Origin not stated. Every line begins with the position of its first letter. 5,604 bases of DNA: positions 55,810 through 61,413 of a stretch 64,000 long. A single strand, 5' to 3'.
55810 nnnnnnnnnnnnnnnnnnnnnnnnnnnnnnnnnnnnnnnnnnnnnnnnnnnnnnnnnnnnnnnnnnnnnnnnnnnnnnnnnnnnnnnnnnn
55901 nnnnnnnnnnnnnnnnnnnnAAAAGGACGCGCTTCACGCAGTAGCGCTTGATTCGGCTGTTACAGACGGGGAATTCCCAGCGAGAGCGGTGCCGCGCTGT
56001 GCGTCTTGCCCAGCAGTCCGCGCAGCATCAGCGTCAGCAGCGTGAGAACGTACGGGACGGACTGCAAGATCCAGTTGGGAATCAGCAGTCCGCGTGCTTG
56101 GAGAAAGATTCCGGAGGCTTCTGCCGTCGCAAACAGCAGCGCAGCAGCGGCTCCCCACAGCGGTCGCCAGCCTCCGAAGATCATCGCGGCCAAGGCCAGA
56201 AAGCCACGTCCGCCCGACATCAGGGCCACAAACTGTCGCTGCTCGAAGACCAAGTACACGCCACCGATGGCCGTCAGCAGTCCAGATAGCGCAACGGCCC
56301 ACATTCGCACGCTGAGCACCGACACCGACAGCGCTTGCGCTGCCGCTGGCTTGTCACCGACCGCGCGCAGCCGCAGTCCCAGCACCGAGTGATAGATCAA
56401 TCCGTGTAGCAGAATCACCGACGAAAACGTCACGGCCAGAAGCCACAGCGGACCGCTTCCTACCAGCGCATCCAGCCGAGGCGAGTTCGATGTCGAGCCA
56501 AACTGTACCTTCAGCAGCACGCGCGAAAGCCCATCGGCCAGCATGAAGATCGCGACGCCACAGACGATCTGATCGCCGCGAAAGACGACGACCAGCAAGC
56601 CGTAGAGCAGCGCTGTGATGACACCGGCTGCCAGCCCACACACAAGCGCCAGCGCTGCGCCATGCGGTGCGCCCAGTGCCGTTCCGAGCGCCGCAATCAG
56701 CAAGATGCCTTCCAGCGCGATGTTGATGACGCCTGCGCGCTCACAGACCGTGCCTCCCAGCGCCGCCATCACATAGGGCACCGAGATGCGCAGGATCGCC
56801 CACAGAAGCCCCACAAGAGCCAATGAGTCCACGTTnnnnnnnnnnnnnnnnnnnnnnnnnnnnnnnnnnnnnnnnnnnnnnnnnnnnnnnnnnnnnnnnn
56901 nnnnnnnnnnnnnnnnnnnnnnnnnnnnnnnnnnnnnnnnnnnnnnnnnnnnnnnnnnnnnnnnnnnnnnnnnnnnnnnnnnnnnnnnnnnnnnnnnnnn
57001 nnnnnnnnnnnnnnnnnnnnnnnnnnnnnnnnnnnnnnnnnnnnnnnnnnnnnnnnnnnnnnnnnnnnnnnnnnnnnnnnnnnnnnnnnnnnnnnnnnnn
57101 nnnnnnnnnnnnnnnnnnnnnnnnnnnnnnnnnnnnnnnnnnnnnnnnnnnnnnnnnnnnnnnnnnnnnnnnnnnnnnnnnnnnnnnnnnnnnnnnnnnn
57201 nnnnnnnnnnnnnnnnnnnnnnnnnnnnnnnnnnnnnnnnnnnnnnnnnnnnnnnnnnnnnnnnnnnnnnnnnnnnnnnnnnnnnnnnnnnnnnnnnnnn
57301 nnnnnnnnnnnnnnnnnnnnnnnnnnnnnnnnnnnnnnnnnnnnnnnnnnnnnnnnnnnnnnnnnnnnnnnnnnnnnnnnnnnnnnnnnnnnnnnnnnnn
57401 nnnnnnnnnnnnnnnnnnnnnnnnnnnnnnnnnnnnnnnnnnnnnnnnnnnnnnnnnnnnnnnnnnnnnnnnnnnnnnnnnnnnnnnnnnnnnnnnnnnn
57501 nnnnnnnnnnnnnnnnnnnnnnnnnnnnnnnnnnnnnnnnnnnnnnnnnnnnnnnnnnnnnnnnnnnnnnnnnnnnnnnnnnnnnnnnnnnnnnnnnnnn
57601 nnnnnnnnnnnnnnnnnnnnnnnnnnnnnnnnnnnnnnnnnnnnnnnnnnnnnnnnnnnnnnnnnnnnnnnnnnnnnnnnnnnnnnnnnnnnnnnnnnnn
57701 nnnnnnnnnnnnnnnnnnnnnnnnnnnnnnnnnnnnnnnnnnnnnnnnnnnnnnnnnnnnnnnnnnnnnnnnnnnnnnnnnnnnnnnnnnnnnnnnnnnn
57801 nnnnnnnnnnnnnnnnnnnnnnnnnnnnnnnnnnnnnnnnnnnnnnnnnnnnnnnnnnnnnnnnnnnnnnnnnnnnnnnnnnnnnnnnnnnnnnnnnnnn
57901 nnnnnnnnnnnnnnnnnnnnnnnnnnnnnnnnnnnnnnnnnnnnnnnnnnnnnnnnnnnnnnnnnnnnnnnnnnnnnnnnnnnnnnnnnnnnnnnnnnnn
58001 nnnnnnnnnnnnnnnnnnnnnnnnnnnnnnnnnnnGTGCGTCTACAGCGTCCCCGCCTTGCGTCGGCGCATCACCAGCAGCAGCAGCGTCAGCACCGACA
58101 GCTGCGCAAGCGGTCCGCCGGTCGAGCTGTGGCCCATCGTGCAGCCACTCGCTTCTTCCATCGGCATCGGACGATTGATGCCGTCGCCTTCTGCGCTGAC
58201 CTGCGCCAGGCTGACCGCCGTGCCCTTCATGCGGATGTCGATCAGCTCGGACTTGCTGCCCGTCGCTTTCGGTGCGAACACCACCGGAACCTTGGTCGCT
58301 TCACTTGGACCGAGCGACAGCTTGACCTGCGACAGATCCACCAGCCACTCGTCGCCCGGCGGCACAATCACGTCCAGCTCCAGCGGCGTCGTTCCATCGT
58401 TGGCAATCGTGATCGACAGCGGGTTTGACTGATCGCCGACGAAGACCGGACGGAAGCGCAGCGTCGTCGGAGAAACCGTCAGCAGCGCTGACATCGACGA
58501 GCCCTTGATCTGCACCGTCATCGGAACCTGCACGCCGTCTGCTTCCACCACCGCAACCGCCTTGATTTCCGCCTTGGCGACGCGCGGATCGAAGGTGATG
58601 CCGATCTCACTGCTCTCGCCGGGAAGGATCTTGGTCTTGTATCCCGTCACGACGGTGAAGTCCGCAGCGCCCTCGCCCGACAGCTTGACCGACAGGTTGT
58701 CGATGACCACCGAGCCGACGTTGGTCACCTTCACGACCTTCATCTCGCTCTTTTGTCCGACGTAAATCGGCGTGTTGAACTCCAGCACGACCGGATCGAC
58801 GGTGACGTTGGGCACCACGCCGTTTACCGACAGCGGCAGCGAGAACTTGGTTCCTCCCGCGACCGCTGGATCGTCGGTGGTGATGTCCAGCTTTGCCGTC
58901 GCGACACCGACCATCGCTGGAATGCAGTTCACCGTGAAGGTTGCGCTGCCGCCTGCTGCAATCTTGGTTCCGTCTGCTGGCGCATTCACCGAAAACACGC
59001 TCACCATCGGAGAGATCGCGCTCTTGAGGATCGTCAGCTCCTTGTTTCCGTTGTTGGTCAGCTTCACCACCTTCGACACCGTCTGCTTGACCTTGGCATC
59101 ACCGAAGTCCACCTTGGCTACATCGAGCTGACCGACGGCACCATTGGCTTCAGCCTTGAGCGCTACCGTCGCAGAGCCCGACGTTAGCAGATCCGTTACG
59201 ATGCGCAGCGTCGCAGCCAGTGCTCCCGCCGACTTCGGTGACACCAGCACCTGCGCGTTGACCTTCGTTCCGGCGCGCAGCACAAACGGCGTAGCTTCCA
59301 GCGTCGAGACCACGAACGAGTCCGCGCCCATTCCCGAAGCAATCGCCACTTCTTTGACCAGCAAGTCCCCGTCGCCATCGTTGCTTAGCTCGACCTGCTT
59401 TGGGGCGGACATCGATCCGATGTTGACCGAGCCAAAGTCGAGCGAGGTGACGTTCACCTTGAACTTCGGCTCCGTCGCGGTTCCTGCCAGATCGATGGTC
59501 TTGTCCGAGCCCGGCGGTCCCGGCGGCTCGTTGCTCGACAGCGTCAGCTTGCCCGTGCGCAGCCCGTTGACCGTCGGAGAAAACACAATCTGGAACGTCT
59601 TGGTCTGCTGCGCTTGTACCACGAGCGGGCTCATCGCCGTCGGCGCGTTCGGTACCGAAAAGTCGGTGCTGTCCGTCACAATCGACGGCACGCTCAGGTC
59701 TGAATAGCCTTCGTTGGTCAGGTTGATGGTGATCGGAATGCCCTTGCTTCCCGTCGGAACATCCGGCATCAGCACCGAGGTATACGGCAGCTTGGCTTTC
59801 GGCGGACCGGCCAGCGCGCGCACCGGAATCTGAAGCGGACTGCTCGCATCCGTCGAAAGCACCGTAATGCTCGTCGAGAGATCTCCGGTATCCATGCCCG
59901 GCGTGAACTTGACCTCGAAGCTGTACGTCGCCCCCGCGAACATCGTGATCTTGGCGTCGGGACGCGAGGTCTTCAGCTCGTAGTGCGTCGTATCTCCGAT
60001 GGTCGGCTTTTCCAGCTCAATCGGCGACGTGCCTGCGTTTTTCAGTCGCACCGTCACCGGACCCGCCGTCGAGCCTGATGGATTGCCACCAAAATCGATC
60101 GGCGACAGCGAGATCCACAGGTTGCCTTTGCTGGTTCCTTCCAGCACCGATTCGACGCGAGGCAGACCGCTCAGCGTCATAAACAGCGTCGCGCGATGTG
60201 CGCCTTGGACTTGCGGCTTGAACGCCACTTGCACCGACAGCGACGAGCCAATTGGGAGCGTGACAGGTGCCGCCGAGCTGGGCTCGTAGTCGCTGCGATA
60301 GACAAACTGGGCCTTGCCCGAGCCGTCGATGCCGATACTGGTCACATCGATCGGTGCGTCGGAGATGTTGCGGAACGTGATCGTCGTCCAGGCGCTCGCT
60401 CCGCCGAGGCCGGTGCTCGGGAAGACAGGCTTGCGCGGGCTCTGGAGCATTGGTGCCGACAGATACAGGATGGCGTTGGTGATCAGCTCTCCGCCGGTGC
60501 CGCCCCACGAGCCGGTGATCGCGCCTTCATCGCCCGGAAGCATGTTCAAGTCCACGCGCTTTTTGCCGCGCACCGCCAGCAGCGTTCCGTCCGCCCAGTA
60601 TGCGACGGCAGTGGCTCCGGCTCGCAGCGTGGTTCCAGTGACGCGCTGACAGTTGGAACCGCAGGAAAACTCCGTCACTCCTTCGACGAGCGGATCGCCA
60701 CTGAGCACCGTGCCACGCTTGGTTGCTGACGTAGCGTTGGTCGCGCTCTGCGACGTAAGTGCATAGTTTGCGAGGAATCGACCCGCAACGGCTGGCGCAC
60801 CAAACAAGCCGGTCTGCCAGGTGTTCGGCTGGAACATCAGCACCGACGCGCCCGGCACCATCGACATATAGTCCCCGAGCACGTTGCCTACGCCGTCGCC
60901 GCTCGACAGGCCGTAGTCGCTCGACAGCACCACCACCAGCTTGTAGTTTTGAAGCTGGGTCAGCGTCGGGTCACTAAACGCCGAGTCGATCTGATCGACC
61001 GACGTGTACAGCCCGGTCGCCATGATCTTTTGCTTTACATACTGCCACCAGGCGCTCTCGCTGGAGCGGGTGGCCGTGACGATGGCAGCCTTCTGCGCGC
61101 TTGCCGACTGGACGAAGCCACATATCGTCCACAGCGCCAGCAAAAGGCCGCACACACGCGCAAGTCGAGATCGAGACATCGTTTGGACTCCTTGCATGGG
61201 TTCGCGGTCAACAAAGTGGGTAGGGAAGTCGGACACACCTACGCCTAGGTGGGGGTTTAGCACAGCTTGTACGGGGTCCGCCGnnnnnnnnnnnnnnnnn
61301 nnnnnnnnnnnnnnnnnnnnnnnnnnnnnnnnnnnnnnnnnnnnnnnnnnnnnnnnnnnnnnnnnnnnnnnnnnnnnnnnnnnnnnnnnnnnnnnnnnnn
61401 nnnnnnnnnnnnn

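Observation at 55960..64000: Six-gene overlapping operon: dtd, two FadL-like OM barrels, a MYXO-CTERM giant surface protein, and two ABC permeases with no ATPase or binding protein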

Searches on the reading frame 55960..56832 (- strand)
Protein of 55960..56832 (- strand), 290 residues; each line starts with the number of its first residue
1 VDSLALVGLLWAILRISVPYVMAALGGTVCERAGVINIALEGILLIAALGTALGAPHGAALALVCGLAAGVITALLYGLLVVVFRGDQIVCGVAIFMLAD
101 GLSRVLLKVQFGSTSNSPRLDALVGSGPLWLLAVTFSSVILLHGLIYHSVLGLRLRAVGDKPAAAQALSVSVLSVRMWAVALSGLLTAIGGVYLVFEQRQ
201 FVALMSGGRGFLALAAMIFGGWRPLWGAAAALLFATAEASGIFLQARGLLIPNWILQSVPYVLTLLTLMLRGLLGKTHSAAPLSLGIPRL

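Call 5: search_protein_families(library=pfam, proteins=[window:55960-56832:-], max_evalue=0.01)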
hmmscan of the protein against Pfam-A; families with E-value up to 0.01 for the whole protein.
window:55960-56832:- (290 aa): 1 family
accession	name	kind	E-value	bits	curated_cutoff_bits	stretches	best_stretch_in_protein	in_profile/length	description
PF02653.21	BPD_transp_2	-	1.7e-28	100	26.8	1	12-267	4-268/269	Branched-chain amino acid transport system / permease component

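Call 6: search_protein_families(library=ncbifam, proteins=[window:55960-56832:-], max_evalue=0.01)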
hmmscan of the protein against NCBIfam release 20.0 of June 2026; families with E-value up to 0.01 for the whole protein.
window:55960-56832:- (290 aa): 5 families
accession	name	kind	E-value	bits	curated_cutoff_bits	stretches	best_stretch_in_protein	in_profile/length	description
NF047928.1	ABC_B6_perm_1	equivalog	8.3e-34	117.1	465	1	6-288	10-305/311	putative B6 ABC transporter permease subunit 1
NF041862.1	YtfT_transport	equivalog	9.9e-08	31.5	535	1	6-207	52-257/339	galactofuranose ABC transporter, ATP-binding protein YtfT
NF011961.0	PRK15432.1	equivalog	2.7e-05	23.6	388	1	21-236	48-266/344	autoinducer 2 ABC transporter permease LsrC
NF047929.1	ABC_B6_perm_2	equivalog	0.00031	20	400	1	16-195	52-250/337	putative B6 ABC transporter permease subunit 2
NF008441.0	PRK11285.1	equivalog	0.00059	19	378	1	24-221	70-271/333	L-arabinose ABC transporter permease AraH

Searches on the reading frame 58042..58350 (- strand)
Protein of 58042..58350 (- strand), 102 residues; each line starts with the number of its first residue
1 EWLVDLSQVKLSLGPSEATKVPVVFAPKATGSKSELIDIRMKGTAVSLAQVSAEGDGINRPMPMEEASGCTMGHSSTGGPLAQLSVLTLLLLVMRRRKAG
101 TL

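Call 19: search_protein_families(library=pfam, proteins=[window:58042-58350:-], max_evalue=10)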
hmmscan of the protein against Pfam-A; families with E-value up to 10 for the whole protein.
window:58042-58350:- (102 aa): 3 families
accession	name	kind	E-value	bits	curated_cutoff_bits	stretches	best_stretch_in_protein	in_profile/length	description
PF24499.1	Ig_TMEM131L_4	-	0.0049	17.7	27.8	1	8-51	88-131/136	TMEM131L fourth Ig-like domain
PF22073.2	Cep192_D4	-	0.032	14.9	35.5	1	7-42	60-95/112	Cep192 domain 4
PF22066.2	Cep192_D8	-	0.14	12.9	33.5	1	10-46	55-91/101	Cep192 domain 8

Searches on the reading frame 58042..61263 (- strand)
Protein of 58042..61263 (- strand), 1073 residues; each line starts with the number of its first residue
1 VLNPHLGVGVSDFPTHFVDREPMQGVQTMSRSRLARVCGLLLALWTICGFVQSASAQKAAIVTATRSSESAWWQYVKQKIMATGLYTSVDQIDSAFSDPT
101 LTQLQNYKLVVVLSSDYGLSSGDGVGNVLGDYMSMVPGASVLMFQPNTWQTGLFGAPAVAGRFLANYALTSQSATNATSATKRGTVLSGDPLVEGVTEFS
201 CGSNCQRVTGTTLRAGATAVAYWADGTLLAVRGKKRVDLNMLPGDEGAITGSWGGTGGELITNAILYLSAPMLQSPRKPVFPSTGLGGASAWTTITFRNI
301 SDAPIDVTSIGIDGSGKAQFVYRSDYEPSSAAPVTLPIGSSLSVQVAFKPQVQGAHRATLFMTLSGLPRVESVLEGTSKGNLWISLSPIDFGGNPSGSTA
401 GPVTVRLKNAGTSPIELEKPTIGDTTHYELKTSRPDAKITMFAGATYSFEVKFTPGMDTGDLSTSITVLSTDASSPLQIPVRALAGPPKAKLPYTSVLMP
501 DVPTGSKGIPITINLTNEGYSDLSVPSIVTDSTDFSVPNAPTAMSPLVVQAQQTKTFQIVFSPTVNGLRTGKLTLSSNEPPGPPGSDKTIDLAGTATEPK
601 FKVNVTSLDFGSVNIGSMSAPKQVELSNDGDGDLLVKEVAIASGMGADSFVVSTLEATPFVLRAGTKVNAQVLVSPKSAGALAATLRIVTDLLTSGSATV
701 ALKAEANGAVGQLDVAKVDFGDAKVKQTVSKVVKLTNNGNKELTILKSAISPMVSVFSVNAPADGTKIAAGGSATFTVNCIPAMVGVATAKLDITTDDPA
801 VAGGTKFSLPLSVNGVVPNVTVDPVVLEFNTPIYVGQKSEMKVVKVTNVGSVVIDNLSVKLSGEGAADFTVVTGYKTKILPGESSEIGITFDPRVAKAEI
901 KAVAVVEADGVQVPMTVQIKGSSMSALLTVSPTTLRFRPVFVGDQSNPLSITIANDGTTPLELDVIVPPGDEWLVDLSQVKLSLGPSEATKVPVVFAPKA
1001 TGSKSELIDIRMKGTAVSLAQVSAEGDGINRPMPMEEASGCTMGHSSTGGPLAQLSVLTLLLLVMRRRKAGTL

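Call 5: search_protein_families(library=pfam, proteins=[window:58042-61263:-], max_evalue=0.01)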
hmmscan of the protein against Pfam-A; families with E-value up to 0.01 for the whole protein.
window:58042-61263:- (1073 aa): 14 families
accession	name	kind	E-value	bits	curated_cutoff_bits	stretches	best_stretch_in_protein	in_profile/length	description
PF22544.2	HYDIN_VesB_CFA65-like_Ig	-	2.3e-37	127.7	25.5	3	713-798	5-88/100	HYDIN/CFA65/VesB-like, Ig-like domain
PF22073.2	Cep192_D4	-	7.6e-35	119.9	35.5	3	716-812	9-108/112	Cep192 domain 4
PF15780.11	ASH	-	5.5e-27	94.3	27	2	716-798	12-92/98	Abnormal spindle-like microcephaly-assoc'd, ASPM-SPD-2-Hydin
PF07610.17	DUF1573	-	4.8e-16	59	26.1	1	868-922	43-97/98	Protein of unknown function (DUF1573)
PF12371.14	TMEM131_like_N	-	6.9e-16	58.7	28.8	1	717-796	7-84/84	Transmembrane protein 131-like N-terminal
PF22067.2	Cep192_D3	-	2.9e-12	47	27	0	846-912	25-90/99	Cep192 domain 3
PF24798.1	Ig-CFAP74_4th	-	5.5e-08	33.3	28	0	714-739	2-27/95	CFAP74 forth Ig-like domain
PF22066.2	Cep192_D8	-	1.9e-07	31.7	33.5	0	934-1016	12-90/101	Cep192 domain 8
PF24771.2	Ig_CFAP74_1st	-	4.1e-07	30.7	29.2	0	439-482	56-96/97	CFAP74 first Ig-like domain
PF24507.1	Ig_CFAP65_4th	-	4.9e-06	27.3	27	0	335-363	33-61/76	CFAP65, fourth Ig-like domain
PF24499.1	Ig_TMEM131L_4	-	8.4e-05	23.4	27.8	0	978-1021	87-130/136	TMEM131L fourth Ig-like domain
PF21633.3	MOV-10_Ig-like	-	0.00011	22.7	27.4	0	318-364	60-106/126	Helicase MOV-10, Ig-like domain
PF00932.25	LTD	-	0.00087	20.1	34.3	0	395-448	19-66/109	Lamin Tail Domain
PF24770.2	Ig-CFAP74_2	-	0.001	20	27.4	0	713-741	3-31/185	CFAP74 second Ig-like domain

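Call 6: search_protein_families(library=ncbifam, proteins=[window:58042-61263:-], max_evalue=0.01)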
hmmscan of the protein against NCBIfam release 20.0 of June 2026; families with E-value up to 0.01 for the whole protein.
window:58042-61263:- (1073 aa): 1 family
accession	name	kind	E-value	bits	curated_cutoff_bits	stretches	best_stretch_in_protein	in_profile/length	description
NF012200.0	choice_anch_D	domain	8.7e-64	212.8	45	7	589-690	2-103/108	choice-of-anchor D domain-containing protein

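Call 37: find_related_loci(query=A2, collection=genome_contigs, flank=10000)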
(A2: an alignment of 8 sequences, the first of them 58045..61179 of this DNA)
Query A2 (1045 aa) in genome_contigs; peptide patterns used: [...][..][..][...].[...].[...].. (x = any residue, [..] = any of these).
108 stretches matched a pattern; 13 encode a relative of the query (tblastn E <= 1e-3); 13 distinct loci.
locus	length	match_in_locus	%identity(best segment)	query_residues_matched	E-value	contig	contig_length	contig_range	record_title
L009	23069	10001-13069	94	1-1023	0e+0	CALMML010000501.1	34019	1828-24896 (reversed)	MAG TPA_asm: uncultured Myxococcales bacterium isolate SRR5676451_bin.61_CONCOCT_v1.1_MAG genome assembly, contig: ERZ72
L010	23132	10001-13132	86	1-1045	0e+0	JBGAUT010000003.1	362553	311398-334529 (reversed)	MAG: Polyangia bacterium isolate MAG_MBR_AS.52 MBRAS-52_NODE_3_length_362553_cov_6.150578, whole genome shotgun sequence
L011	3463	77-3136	86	1-1023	0e+0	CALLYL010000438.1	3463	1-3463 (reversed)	MAG TPA_asm: uncultured Myxococcales bacterium isolate SRR5676476_bin.50_CONCOCT_v1.1_MAG genome assembly, contig: ERZ72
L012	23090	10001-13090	83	1-1030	0e+0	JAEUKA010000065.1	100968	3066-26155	MAG: Myxococcales bacterium isolate new MAG-83 k141_217184, whole genome shotgun sequence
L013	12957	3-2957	81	37-1020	0e+0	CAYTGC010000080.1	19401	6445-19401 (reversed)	MAG TPA_asm: uncultured Myxococcales bacterium isolate SRP189682_co2_104 genome assembly, contig: NODE_4254_length_19401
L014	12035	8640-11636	80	22-1020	0e+0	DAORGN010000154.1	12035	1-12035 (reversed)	MAG TPA_asm: Pseudomonadota bacterium isolate AMR_MDS_0801 NODE_2215_length_12035_cov_5.689065, whole genome shotgun seq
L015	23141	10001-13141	62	1-1035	0e+0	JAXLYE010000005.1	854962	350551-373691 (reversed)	MAG: Polyangia bacterium isolate STL-MYX5 C1.81.fa-5, whole genome shotgun sequence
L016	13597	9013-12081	53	2-1015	0e+0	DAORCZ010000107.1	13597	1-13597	MAG TPA_asm: Pseudomonadota bacterium isolate AMR_MDS_0893 NODE_2915_length_13597_cov_5.744646, whole genome shotgun seq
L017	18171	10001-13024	53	11-1015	0e+0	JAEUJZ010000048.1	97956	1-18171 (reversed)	MAG: Myxococcales bacterium isolate new MAG-82 k141_644673, whole genome shotgun sequence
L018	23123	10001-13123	76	1-1041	0e+0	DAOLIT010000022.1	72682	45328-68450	MAG TPA_asm: Pseudomonadota bacterium isolate AMR_MDS_0291 NODE_38_length_72682_cov_12.864045, whole genome shotgun sequ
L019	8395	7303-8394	51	29-391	9e-122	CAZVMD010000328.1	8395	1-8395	MAG TPA_asm: uncultured Myxococcales bacterium isolate SRP189682_co2_147 genome assembly, contig: NODE_16821_length_8395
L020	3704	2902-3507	36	40-239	8e-17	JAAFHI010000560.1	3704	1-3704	MAG: Actinomycetota bacterium isolate bin29.maxbin.ball.068 WN_Acidobacteria_scaffold_939, whole genome shotgun sequence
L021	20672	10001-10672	28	60-292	7e-6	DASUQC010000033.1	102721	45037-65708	MAG TPA_asm: Solirubrobacterales bacterium isolate SMAG_U1671 k141_515863, whole genome shotgun sequence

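Call 85: search_protein_families(library=pfam, proteins=[L016:1833-3335:+, L016:3349-4086:+, L016:4108-4797:+, L016:5134-5787:+, L016:5799-7256:-, L016:7359-8675:-, L015:8058-9671:+, L015:13359-15416:-, L017:13281-14840:-, L017:6597-8039:-], max_evalue=0.001)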
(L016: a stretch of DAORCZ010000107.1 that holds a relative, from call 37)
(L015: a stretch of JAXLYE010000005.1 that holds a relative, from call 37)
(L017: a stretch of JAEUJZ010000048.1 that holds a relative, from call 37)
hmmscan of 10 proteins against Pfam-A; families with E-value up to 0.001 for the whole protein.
L016:1833-3335:+ (500 aa): 0 families

L016:3349-4086:+ (245 aa): 5 families
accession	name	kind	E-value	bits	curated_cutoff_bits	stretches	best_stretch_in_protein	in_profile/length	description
PF00005.33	ABC_tran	-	8.5e-33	114.3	25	1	33-184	1-137/137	ABC transporter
PF13304.12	AAA_21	-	1.9e-09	38.4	27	0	45-77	1-36/304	AAA domain, putative AbiEii toxin, Type IV TA system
PF02463.25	SMC_N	-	9.2e-08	32.2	40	1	44-228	25-211/220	RecF/RecN/SMC N terminal domain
PF13555.12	AAA_29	-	6e-05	23.2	27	1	34-60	13-39/61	P-loop containing region of AAA domain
PF03193.22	RsgA_GTPase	-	0.0006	20.1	30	0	42-63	105-126/174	RsgA GTPase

L016:4108-4797:+ (229 aa): 0 families

L016:5134-5787:+ (217 aa): 3 families
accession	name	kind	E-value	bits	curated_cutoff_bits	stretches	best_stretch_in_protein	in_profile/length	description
PF07998.17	Peptidase_M54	-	3.2e-09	37.5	24.4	1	57-197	49-193/194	Peptidase family M54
PF00413.30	Peptidase_M10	-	3.7e-06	27.3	24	1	143-173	103-133/159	Matrixin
PF16313.11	DUF4953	-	0.00019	21.2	24.2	1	140-164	5-29/316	Met-zincin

L016:5799-7256:- (485 aa): 5 families
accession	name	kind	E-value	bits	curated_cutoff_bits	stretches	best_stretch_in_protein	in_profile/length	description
PF13450.12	NAD_binding_8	-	3.4e-11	43.7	21.9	1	10-63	1-54/68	NAD(P)-binding Rossmann-like domain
PF01593.30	Amino_oxidase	-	5.4e-11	42.9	19.8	1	16-266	2-223/443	Flavin containing amine oxidoreductase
PF01266.30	DAO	-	8.8e-09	35.8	27.9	1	8-269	2-173/353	FAD dependent oxidoreductase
PF12831.13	FAD_oxidored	-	4.2e-05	23.5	27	1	8-48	2-42/416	FAD dependent oxidoreductase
PF00890.30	FAD_binding_2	-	0.00085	19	20.4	0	8-42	2-36/414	FAD binding domain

L016:7359-8675:- (438 aa): 0 families

L015:8058-9671:+ (537 aa): 0 families

L015:13359-15416:- (685 aa): 3 families
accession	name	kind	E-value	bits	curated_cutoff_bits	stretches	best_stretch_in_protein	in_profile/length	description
PF15902.12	Sortilin-Vps10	-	2.5e-09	36.9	33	0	600-663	5-70/446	Sortilin, neurotensin receptor 3,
PF14870.12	PSII_BNR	-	3.1e-09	37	27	1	468-653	74-269/303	Photosynthesis system II assembly factor YCF48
PF19755.4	DUF6242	-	5.1e-06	26.9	29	0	507-568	152-217/217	Domain of unknown function (DUF6242)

L017:13281-14840:- (519 aa): 1 family
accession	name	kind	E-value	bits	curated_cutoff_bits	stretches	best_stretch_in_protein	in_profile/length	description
PF13229.12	Beta_helix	-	6.5e-09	36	25.9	1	252-418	3-138/158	Right handed beta helix region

L017:6597-8039:- (480 aa): 5 families
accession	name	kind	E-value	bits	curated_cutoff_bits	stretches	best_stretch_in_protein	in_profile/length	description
PF13450.12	NAD_binding_8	-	1.5e-12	48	21.9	1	8-61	1-54/68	NAD(P)-binding Rossmann-like domain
PF01593.30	Amino_oxidase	-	1.3e-10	41.6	19.8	1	13-272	1-227/443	Flavin containing amine oxidoreductase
PF01266.30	DAO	-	5.3e-07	29.9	27.9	1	6-39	2-35/353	FAD dependent oxidoreductase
PF12831.13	FAD_oxidored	-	0.00024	21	27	1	6-42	2-38/416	FAD dependent oxidoreductase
PF00890.30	FAD_binding_2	-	0.00095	18.9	20.4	0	6-39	2-35/414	FAD binding domain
